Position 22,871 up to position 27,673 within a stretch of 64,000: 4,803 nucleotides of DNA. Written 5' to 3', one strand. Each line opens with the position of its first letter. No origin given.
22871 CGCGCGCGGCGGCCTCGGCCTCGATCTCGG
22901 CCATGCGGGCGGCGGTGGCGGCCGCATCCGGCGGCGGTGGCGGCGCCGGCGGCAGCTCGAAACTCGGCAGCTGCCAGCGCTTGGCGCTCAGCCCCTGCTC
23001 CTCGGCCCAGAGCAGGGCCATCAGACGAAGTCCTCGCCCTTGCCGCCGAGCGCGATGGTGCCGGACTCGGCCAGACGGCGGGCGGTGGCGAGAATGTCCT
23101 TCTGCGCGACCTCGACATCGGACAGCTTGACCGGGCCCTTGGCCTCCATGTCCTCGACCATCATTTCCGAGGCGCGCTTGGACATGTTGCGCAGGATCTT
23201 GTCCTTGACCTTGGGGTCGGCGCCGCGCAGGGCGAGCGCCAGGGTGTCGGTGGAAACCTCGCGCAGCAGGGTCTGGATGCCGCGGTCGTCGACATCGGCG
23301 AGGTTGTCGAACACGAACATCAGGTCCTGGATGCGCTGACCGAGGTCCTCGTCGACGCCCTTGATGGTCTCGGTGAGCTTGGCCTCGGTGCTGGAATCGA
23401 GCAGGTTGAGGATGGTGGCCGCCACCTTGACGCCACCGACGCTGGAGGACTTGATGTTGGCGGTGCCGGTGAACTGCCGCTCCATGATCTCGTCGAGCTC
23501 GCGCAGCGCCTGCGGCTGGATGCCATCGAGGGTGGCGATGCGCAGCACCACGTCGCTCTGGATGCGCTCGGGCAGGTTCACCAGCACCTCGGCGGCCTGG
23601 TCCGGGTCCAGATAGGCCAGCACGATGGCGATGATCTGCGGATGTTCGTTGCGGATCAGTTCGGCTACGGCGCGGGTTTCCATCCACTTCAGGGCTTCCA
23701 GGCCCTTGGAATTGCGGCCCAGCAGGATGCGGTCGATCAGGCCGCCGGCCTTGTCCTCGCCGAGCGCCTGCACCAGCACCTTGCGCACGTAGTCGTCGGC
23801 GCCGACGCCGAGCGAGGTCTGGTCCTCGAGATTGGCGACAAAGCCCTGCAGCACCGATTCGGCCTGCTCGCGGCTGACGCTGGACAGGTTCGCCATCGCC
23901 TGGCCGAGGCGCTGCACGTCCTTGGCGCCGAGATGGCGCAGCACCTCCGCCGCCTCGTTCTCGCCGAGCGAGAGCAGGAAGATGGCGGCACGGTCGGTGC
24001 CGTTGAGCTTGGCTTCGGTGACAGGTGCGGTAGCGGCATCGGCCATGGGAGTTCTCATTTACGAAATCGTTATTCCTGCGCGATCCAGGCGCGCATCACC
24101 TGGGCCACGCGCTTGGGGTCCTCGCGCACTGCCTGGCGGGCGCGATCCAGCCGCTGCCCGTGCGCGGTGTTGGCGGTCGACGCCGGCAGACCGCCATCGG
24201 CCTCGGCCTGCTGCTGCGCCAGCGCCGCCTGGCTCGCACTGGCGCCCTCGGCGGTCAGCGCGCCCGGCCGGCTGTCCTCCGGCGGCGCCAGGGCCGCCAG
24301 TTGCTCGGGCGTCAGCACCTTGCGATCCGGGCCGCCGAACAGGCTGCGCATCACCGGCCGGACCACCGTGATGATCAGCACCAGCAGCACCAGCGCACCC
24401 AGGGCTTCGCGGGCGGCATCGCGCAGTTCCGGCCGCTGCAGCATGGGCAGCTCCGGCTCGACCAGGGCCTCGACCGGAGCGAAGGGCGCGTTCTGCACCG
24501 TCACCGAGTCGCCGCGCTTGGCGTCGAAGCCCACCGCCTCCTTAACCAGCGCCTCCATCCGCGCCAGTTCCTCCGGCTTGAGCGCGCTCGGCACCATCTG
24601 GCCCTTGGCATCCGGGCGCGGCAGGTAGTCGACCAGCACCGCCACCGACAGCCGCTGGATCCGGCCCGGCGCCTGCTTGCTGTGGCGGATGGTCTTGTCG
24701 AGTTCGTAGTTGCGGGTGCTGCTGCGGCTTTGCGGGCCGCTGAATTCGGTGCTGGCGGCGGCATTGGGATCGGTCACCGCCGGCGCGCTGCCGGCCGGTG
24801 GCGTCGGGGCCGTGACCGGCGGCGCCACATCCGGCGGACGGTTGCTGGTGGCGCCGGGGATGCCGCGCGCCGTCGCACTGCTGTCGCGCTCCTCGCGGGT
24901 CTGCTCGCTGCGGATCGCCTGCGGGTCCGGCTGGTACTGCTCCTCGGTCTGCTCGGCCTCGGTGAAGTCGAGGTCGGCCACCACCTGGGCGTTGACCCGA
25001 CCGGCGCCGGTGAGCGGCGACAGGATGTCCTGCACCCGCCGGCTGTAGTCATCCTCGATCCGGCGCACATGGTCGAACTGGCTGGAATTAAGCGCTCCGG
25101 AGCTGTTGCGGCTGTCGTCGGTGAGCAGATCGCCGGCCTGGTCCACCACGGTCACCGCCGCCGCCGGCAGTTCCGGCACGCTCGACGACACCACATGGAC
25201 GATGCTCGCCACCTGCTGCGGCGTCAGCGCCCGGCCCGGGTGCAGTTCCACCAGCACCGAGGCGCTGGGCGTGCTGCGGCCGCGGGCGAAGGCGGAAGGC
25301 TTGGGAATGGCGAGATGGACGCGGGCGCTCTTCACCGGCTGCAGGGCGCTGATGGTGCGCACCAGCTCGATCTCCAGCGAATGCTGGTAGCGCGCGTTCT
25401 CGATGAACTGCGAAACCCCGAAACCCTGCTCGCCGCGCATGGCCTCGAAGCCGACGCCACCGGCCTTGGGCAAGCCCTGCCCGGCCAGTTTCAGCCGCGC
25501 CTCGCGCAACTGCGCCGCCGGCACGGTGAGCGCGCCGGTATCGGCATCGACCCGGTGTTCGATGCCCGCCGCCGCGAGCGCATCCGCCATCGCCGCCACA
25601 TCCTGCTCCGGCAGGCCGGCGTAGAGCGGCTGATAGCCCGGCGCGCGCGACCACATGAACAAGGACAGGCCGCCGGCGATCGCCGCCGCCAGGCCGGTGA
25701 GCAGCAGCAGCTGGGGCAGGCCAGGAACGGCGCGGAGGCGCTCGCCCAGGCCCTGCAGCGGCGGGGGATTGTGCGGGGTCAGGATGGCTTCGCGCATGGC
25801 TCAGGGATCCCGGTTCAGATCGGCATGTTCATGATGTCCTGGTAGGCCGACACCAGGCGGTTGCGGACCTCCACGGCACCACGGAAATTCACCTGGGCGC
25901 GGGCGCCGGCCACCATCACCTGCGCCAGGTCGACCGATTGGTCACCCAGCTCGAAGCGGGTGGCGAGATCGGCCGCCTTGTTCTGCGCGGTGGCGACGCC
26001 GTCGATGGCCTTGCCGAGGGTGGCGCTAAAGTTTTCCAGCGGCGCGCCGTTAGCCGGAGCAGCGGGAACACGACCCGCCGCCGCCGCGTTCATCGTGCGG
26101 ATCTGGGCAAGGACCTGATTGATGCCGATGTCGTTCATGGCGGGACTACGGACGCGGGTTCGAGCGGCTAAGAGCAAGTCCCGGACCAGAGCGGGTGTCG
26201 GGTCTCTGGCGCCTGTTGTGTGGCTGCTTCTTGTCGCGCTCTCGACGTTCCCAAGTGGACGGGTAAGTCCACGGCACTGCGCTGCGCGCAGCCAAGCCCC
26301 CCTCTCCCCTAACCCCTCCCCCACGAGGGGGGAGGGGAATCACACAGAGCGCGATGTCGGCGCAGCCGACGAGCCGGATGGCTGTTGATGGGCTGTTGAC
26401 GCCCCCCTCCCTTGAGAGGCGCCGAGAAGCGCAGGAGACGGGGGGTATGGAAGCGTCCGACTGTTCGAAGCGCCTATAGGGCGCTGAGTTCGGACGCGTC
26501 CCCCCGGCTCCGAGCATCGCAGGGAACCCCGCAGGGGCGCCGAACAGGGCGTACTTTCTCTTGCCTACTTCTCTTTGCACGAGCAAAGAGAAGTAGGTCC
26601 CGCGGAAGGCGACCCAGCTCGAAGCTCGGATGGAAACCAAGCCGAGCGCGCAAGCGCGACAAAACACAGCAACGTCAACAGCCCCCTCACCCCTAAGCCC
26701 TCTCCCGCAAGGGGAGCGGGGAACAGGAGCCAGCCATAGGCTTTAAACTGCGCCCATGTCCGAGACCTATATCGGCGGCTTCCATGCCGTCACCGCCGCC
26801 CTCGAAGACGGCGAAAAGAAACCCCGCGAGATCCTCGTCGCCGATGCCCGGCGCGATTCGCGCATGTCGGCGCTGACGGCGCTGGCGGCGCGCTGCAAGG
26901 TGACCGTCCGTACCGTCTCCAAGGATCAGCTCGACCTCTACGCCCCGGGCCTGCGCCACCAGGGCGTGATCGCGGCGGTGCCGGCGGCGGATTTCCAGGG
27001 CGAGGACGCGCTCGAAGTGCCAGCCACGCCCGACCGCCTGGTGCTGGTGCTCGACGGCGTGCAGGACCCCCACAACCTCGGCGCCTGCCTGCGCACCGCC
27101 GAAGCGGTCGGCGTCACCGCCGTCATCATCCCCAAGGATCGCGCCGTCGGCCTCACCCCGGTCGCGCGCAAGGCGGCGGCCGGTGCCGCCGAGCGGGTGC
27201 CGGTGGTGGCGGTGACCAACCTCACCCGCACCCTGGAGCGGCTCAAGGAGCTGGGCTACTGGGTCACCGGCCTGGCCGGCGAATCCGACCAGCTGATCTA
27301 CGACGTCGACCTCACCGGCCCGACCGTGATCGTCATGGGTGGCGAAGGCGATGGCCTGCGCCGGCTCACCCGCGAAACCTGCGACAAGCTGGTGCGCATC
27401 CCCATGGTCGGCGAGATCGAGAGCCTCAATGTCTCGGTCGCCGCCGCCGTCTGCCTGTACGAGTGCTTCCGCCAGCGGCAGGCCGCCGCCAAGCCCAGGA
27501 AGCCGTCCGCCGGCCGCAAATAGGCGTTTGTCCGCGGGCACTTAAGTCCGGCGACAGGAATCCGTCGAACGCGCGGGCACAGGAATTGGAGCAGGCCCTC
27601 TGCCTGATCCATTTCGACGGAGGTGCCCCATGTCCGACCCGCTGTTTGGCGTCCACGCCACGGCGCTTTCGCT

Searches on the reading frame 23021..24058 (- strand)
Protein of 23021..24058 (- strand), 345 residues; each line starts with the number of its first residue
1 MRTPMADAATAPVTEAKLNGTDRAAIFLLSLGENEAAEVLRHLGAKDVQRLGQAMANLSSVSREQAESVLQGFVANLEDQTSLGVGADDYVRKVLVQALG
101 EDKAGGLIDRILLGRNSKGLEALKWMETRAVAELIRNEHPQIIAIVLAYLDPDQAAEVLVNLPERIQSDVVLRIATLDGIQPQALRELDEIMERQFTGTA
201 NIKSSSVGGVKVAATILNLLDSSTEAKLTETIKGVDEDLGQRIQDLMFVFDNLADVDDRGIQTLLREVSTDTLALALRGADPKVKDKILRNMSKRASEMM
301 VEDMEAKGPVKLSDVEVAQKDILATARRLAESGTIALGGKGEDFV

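Call 84: search_protein_families(library=pfam, proteins=[window:23021-24058:-], max_evalue=0.00001)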
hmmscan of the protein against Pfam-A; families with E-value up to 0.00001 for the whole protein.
window:23021-24058:- (345 aa): 4 families
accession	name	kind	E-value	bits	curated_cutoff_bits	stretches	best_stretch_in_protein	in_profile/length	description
PF01706.21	FliG_C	-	6e-44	149.2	23.3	1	231-337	2-108/108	FliG C-terminal domain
PF14842.11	FliG_N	-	5.9e-42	142.9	25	2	17-119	1-103/104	FliG N-terminal domain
PF14841.11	FliG_M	-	2.8e-35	120.8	25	1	129-200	2-73/76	FliG middle domain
PF03448.22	MgtE_N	-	7.3e-11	42.9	25.9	0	120-171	31-82/102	MgtE intracellular N domain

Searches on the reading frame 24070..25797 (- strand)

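Call 84: search_protein_families(library=pfam, proteins=[window:24070-25797:-], max_evalue=0.00001)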
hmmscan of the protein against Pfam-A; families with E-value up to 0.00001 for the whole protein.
window:24070-25797:- (575 aa): 2 families
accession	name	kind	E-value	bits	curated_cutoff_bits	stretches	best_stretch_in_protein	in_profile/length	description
PF01514.23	YscJ_FliF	-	3.9e-60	203.2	24.4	1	51-226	2-178/179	Secretory protein of YscJ/FliF family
PF08345.17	YscJ_FliF_C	-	9.6e-48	162.8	23.8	1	259-439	1-147/147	Flagellar M-ring protein C-terminal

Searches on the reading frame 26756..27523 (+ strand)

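Call 90: search_protein_families(library=pfam, proteins=[window:26756-27523:+], max_evalue=0.00001)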
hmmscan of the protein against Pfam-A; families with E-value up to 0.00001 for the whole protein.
window:26756-27523:+ (255 aa): 2 families
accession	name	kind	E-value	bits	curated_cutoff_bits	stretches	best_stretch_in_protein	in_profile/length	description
PF00588.24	SpoU_methylase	-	1.5e-44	152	29.7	1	95-235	2-142/142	SpoU rRNA Methylase family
PF08032.17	SpoU_sub_bind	-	4.6e-14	52.9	22.8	1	5-79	1-74/76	RNA 2'-O ribose methyltransferase substrate binding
